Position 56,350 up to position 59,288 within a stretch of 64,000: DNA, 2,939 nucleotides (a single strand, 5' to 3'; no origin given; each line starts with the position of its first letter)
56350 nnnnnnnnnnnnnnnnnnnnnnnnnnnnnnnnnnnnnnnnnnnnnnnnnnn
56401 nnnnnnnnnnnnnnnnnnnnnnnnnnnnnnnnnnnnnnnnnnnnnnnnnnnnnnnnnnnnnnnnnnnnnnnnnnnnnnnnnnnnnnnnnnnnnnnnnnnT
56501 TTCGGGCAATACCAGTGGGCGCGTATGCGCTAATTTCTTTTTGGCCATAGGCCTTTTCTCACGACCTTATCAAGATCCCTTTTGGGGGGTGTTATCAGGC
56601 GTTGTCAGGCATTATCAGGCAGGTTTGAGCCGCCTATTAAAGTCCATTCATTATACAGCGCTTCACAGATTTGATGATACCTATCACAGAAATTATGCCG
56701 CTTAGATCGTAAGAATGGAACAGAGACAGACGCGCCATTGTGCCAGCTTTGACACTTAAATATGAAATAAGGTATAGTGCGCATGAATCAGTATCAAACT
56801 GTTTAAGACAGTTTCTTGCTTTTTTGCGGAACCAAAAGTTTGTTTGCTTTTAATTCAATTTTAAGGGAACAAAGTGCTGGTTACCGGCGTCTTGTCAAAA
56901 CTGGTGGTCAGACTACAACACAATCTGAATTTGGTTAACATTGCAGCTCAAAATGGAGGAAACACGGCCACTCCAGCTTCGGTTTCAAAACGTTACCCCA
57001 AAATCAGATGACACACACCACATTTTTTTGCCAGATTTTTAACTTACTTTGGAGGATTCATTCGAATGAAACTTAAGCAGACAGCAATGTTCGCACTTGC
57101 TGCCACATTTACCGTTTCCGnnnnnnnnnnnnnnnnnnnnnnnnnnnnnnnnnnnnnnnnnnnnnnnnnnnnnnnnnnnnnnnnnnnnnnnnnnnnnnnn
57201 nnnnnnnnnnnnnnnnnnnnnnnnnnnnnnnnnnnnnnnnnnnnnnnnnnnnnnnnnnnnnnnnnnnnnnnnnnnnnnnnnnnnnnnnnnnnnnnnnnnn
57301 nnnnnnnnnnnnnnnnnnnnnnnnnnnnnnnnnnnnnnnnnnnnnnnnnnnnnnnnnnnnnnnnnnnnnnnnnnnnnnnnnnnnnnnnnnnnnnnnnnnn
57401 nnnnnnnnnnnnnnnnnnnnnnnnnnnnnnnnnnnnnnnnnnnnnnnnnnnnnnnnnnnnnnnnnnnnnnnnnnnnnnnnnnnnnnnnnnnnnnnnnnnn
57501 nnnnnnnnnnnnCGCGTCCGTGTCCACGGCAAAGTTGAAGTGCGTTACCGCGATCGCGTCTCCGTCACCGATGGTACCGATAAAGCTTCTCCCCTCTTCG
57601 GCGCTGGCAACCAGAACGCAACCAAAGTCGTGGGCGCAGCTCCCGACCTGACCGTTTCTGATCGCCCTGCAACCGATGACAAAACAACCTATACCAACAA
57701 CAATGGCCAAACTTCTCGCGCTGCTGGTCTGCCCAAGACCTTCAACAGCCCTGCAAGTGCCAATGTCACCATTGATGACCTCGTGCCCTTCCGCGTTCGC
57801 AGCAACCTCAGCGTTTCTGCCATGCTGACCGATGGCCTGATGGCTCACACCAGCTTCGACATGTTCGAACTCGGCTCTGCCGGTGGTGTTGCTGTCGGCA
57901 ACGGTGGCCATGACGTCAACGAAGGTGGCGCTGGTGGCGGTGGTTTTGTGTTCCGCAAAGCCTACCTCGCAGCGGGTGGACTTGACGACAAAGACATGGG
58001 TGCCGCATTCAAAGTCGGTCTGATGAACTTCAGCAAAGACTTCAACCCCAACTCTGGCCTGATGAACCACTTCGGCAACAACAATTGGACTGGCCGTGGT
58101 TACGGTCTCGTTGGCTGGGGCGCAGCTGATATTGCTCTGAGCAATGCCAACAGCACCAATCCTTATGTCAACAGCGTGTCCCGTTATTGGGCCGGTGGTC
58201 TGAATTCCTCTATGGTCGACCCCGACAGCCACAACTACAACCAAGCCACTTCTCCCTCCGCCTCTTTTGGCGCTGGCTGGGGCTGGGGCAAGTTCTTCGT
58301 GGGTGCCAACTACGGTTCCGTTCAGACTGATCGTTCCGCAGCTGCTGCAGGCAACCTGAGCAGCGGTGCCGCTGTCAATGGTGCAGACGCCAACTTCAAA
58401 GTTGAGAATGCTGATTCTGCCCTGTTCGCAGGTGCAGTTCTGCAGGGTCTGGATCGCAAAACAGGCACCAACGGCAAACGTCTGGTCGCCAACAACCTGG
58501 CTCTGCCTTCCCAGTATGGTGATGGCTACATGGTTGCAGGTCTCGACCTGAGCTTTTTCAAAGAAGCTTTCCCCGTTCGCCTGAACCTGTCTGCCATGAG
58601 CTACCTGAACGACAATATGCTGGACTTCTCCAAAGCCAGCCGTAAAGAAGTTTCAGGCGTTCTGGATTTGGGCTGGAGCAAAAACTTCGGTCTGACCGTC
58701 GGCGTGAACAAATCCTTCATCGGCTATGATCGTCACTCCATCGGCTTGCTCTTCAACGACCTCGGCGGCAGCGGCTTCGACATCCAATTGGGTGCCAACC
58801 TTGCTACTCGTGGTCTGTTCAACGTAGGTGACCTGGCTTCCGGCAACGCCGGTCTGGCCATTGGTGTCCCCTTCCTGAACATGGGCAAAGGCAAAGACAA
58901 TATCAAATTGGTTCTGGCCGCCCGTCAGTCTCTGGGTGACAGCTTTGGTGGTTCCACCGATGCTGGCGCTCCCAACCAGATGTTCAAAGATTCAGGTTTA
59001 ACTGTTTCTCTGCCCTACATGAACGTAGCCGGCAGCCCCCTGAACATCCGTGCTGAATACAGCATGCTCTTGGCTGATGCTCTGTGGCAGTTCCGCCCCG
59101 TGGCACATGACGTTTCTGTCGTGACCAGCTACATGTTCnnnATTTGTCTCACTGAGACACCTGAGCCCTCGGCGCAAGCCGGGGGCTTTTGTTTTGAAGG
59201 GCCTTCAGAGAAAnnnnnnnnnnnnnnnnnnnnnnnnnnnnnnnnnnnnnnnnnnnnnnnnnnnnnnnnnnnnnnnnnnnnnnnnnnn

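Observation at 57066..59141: SLH-domain porin implies an SLH-tethered outer membrane (phylogenetic marker)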

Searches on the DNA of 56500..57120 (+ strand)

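Call 77: search_rna_families(source=window, start=56500, end=57120, threshold=evalue, max_evalue=1)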
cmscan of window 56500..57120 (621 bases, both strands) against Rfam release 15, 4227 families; matches with E-value up to 1: 1.
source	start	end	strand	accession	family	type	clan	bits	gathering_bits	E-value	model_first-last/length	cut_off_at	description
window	57013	57063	-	RF02124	JPX_1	Gene; lncRNA;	-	17.6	55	0.98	85-135/135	no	JPX transcript, XIST activator conserved region 1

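Call 89: build_rna_model(alignment_id=A7)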
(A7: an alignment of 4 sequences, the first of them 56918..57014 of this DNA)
Model R1 built from alignment A7 (4 sequences, 98 columns); structure: RNAalifold consensus.
model positions 98; base pairs 28; branch points 0; effective number of sequences 0.86; information 0.59 bits per position. Calibrated on 0.2 Mb of random sequence (short: E-values are rough).
structure used (alignment columns):
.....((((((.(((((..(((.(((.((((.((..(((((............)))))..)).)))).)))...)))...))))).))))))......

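Call 90: search_with_rna_model(model_id=R1, sources=[window, L001, L002, L003, L004, L005, L006, L007, L008, L009, L010, L013, L014, L015, L016, L017, L018, L019, L020, L021, L022], max_evalue=1, make_alignment=true)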
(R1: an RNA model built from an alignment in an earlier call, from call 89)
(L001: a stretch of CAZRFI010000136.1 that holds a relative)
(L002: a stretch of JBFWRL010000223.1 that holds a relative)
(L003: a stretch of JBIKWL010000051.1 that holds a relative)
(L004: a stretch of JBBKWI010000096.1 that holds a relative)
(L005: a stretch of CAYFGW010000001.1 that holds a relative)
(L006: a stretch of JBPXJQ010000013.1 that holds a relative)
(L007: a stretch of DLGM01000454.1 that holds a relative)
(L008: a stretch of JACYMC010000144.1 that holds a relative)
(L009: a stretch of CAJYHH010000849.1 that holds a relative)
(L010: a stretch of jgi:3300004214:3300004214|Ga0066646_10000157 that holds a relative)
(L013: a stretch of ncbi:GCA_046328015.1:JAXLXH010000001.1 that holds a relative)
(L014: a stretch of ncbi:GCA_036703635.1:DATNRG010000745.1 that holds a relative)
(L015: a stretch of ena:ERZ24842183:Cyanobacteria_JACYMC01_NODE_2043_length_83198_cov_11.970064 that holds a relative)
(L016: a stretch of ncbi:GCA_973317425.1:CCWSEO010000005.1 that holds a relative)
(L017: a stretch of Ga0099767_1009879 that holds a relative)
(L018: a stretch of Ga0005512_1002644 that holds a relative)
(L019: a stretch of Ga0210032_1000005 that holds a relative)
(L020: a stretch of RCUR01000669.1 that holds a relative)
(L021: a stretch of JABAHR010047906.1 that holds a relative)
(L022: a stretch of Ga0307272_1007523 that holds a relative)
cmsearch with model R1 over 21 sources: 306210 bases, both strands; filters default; matches with E-value up to 1: 15.
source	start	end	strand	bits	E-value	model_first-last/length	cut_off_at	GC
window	56918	57015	+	123.2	1.2e-26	1-98/98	no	0.43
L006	9853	9950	+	123.2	1.2e-26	1-98/98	no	0.43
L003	9851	9948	+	120.9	4.3e-26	1-98/98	no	0.44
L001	4460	4557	+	119.4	1e-25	1-98/98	no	0.43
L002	1800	1896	+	113.9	2.2e-24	1-98/98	no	0.43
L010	9854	9950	+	108.2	5.3e-23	1-98/98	no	0.43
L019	6909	7005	+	108.2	5.3e-23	1-98/98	no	0.43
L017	1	94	+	105.1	2.9e-22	5-98/98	5'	0.43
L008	2734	2827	+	32.4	0.00012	1-98/98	no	0.54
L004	4262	4357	+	29.3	0.0007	1-98/98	no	0.44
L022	167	262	+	23.9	0.014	1-98/98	no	0.47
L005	9849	9945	+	22.6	0.03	1-98/98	no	0.47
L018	194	217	+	22.3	0.034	37-60/98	no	0.62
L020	4515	4538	+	17.2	0.61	37-60/98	no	0.67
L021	198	219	-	16.3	0.99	37-58/98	no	0.5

Alignment A8: 15 matches aligned to the model, 102 columns, each read 5' to 3' on its own strand. Consensus structure (alignment columns), stored with it:
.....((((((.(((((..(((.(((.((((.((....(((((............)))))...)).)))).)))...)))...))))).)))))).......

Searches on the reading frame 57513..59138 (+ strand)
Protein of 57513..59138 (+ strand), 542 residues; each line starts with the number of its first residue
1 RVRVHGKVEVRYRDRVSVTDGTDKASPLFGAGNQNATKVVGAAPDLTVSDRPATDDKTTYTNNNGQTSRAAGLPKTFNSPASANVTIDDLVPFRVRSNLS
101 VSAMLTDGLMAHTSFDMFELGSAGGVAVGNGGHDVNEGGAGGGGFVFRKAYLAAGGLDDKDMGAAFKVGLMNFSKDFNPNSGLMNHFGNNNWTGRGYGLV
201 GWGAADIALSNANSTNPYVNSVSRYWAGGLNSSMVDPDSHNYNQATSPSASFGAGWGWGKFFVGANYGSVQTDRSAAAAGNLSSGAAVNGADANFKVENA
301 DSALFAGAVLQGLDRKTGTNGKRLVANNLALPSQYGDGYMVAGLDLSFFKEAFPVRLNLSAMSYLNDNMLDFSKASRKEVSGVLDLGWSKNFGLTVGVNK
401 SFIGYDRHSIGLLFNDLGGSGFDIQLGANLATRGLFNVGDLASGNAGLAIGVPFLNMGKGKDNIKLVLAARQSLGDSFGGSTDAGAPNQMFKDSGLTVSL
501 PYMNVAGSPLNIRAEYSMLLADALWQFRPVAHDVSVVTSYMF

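Call 59: search_protein_representatives(alignment_id=A3)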
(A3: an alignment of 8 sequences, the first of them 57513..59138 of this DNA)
Query: 8 sequences, 501 profile positions. Proteins with E-value up to 0.001 (for the whole library): 22; up to 1e-10: 17; up to 1e-30: 11. The best 22 are listed.
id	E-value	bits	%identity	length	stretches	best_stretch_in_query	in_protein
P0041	5.5e-208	708.1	-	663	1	1-501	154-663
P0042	3.0e-196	669.4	-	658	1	1-501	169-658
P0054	5.7e-196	668.5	-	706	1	1-501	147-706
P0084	1.9e-178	610.7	-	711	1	1-498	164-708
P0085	4.7e-167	573.1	-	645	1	1-501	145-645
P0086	4.7e-153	526.9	-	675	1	1-501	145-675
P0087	2.8e-103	362.7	-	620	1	3-501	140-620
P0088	4.7e-102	358.7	-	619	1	1-501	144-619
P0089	8.5e-78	278.7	-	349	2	265-442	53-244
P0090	2.2e-57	211.3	-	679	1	2-501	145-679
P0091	2.3e-53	198.1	-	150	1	356-501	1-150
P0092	1.3e-28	116.4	-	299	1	285-501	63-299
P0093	1.8e-28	115.9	-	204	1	174-278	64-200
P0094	1.8e-22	96.2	-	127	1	96-202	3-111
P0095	8.6e-17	77.4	-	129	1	1-76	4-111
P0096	4.0e-15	71.9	-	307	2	295-462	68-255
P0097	4.4e-11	58.6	-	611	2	53-247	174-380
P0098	6.0e-10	54.9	-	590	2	58-247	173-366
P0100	6.4e-07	44.9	-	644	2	58-245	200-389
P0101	9.9e-07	44.2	-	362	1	58-247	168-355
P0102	4.2e-06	42.2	-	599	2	58-235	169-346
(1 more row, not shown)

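Call 60: search_protein_families(library=pfam, proteins=[P0084, P0087, P0088, P0090, P0097, P0098, P0100, P0101, P0102, P0096], max_evalue=0.01)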
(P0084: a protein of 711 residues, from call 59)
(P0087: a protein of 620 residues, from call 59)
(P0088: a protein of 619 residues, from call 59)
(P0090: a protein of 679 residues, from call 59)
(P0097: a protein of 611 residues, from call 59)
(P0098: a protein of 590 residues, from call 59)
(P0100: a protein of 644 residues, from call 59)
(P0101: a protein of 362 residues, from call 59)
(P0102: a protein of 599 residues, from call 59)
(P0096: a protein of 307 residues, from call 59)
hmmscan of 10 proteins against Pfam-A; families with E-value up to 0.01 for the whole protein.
P0084 (711 aa): 1 family
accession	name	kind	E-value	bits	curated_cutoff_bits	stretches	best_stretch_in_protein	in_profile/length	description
PF00395.25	SLH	-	9.1e-06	26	20.8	1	60-98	7-44/44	S-layer homology domain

P0087 (620 aa): 2 families
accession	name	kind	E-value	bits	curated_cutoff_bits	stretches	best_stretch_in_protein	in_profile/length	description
PF00395.25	SLH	-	1.6e-09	38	20.8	1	28-72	1-44/44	S-layer homology domain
PF23991.1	DUF7310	-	0.0017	19.2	40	1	95-155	20-80/83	Coiled-coil region of unknown function (DUF7310)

P0088 (619 aa): 1 family
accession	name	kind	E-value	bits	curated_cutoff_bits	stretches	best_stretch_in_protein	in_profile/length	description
PF00395.25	SLH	-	1.3e-10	41.5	20.8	1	37-78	4-44/44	S-layer homology domain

P0090 (679 aa): 1 family
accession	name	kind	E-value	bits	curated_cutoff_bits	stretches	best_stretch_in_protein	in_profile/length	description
PF00395.25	SLH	-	2.6e-12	47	20.8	1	37-80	2-44/44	S-layer homology domain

P0097 (611 aa): 1 family
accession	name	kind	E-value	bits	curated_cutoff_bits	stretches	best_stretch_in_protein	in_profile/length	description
PF00395.25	SLH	-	1.4e-09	38.2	20.8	1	36-78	3-44/44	S-layer homology domain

P0098 (590 aa): 1 family
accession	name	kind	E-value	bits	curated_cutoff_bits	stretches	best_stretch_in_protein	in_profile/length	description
PF00395.25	SLH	-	1.7e-11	44.3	20.8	1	35-77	2-43/44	S-layer homology domain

P0100 (644 aa): 1 family
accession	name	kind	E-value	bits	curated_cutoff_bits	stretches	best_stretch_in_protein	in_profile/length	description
PF00395.25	SLH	-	4.2e-08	33.5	20.8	1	56-99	2-44/44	S-layer homology domain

P0101 (362 aa): 1 family
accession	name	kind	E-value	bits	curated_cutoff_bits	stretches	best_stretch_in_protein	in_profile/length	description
PF00395.25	SLH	-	1.4e-07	31.8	20.8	1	33-71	3-40/44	S-layer homology domain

P0102 (599 aa): 1 family
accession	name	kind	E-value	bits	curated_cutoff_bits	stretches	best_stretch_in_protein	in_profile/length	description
PF00395.25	SLH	-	6.3e-06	26.5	20.8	1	33-74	4-44/44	S-layer homology domain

P0096 (307 aa): 0 families

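Call 61: list_cluster_members(proteins=[P0084, P0085, P0087, P0088, P0090, P0097, P0098, P0100, P0101, P0102])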
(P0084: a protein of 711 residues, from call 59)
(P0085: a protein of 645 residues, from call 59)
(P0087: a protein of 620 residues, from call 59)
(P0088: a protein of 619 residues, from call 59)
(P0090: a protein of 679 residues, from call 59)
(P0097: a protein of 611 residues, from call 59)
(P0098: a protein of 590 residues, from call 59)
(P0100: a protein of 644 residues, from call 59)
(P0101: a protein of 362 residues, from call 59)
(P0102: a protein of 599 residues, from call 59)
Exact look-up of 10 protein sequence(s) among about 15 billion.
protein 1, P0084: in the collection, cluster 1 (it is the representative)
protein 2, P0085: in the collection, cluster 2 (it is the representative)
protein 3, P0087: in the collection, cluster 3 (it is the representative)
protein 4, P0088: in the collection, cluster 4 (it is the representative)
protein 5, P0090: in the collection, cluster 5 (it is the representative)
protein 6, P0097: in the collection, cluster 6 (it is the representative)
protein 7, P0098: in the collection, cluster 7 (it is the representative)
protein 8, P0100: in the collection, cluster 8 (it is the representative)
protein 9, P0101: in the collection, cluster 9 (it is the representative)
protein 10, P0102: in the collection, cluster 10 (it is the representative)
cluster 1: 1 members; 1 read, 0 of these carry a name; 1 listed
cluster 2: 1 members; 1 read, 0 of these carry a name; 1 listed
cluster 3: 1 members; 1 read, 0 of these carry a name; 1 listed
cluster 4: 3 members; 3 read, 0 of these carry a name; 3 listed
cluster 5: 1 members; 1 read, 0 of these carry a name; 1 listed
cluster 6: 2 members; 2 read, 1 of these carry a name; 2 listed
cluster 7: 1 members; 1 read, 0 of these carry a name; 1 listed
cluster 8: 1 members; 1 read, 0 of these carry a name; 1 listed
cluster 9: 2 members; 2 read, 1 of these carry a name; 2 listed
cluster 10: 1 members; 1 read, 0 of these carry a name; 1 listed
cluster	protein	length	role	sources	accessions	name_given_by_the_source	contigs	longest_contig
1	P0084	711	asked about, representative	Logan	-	-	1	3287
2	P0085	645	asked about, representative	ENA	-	-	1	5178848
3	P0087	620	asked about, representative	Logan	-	-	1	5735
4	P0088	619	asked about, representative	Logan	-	-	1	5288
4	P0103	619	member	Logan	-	-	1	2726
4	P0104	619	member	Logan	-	-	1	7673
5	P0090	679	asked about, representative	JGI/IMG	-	-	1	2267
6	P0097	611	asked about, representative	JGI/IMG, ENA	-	hypothetical protein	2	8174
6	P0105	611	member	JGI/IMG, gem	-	-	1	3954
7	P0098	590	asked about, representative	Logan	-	-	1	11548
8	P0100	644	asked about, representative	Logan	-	-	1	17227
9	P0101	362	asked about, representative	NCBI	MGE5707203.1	MAG: iron uptake porin, partial [Bacteroidota bacterium]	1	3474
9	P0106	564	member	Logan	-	-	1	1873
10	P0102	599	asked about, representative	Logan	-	-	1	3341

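Call 63: search_protein_families(library=ncbifam, proteins=[P0097, P0098, P0100, P0102, P0106, P0087, P0090], max_evalue=0.01)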
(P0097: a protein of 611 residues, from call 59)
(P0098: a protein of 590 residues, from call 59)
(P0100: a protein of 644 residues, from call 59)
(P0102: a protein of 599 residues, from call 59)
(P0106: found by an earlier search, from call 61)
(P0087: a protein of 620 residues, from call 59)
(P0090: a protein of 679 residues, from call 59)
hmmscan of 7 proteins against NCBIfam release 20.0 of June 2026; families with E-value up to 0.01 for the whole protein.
P0097 (611 aa): 1 family
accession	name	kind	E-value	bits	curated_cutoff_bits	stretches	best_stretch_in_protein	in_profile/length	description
NF033921.0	por_somb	subfamily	3e-31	108.6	100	1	30-148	2-111/485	iron uptake porin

P0098 (590 aa): 1 family
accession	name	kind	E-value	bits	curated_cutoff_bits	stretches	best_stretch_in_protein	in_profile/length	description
NF033921.0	por_somb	subfamily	3.6e-26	91.9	100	1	34-146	6-110/485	iron uptake porin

P0100 (644 aa): 1 family
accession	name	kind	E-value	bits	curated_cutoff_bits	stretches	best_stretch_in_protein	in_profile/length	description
NF033921.0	por_somb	subfamily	1.1e-27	96.8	100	1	51-175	2-110/485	iron uptake porin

P0102 (599 aa): 1 family
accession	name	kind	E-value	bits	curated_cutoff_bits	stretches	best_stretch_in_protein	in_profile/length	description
NF033921.0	por_somb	subfamily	8.5e-33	113.7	100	1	28-214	4-182/485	iron uptake porin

P0106 (564 aa): 1 family
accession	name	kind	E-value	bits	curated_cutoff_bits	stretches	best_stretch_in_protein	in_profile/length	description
NF033921.0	por_somb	subfamily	1.1e-29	103.5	100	1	27-144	2-111/485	iron uptake porin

P0087 (620 aa): 2 families
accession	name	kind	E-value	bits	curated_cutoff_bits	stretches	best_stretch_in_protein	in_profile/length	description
NF033921.0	por_somb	subfamily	2.1e-29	102.5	100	1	27-134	5-111/485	iron uptake porin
NF033190.2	inl_like_NEAT_1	exception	0.0018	16.6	1275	1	27-81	641-693/754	NEAT domain-containing leucine-rich repeat protein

P0090 (679 aa): 1 family
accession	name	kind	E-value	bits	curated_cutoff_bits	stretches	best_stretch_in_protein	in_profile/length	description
NF033921.0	por_somb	subfamily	5.4e-33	114.4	100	1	32-143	2-110/485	iron uptake porin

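Call 64: search_solved_structures(query=A3, max_evalue=10)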
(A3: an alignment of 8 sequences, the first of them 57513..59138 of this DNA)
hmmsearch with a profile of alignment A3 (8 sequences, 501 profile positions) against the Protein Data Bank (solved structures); distinct sequences matched with E-value up to 10: 2.
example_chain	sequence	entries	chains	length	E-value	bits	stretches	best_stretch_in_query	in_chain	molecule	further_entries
9k9w_M2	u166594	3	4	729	0.059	15.2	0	426-473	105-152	Glr2806 protein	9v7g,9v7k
8e18_A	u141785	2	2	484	1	11.2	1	293-326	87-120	Secreted hydrolase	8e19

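Call 95: find_encoding_contigs(protein=P0100, flank=8000, max_places=1)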
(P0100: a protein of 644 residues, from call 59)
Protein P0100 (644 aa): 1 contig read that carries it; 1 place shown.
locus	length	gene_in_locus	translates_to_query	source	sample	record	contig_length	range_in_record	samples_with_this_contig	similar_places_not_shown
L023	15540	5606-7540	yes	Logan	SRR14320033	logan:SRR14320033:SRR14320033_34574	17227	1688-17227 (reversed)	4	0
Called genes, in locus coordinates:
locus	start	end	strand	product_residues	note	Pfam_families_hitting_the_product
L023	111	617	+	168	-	PF00334:NDK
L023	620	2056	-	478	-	PF13552:DUF4127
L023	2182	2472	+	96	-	PF04232:SpoVS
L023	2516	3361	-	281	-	PF01513:NAD_kinase, PF20143:NAD_kinase_C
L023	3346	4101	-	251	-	PF01479:S4, PF01728:FtsJ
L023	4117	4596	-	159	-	PF02681:DUF212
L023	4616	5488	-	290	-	PF00348:polyprenyl_synt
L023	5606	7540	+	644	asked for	PF00395:SLH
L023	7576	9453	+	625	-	PF07719:TPR_2 (faint), PF13424:TPR_12 (weak)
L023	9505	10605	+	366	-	-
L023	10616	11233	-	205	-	PF13499:EF-hand_7 (faint), PF00036:EF-hand_1 (faint), PF13202:EF-hand_5 (faint), PF13405:EF-hand_6 (faint)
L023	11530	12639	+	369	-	-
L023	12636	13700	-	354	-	PF02517:Rce1-like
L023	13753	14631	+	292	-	-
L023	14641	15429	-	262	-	PF00106:adh_short, PF08659:KR, PF13561:adh_short_C2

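Call 96: find_encoding_contigs(protein=P0098, flank=8000, max_places=1)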
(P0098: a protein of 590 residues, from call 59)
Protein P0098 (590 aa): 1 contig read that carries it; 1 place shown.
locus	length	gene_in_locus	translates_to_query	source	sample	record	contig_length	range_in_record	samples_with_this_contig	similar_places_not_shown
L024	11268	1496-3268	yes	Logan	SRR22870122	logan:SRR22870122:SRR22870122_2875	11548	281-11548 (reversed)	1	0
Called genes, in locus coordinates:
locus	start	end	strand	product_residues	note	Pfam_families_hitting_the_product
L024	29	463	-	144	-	PF02681:DUF212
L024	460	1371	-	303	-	PF00348:polyprenyl_synt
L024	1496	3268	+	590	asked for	PF00395:SLH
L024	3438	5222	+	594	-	-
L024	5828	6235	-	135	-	PF13546:DDE_5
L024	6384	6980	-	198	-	PF01330:RuvA_N, PF21176:RecR_HhH (faint), PF14520:HHH_5, PF07499:RuvA_C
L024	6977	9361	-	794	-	PF01343:Peptidase_S49, PF00574:CLP_protease (faint), PF25145:NfeD1b_N, PF01343:Peptidase_S49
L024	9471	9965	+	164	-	PF02075:RuvC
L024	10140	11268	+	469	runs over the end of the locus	?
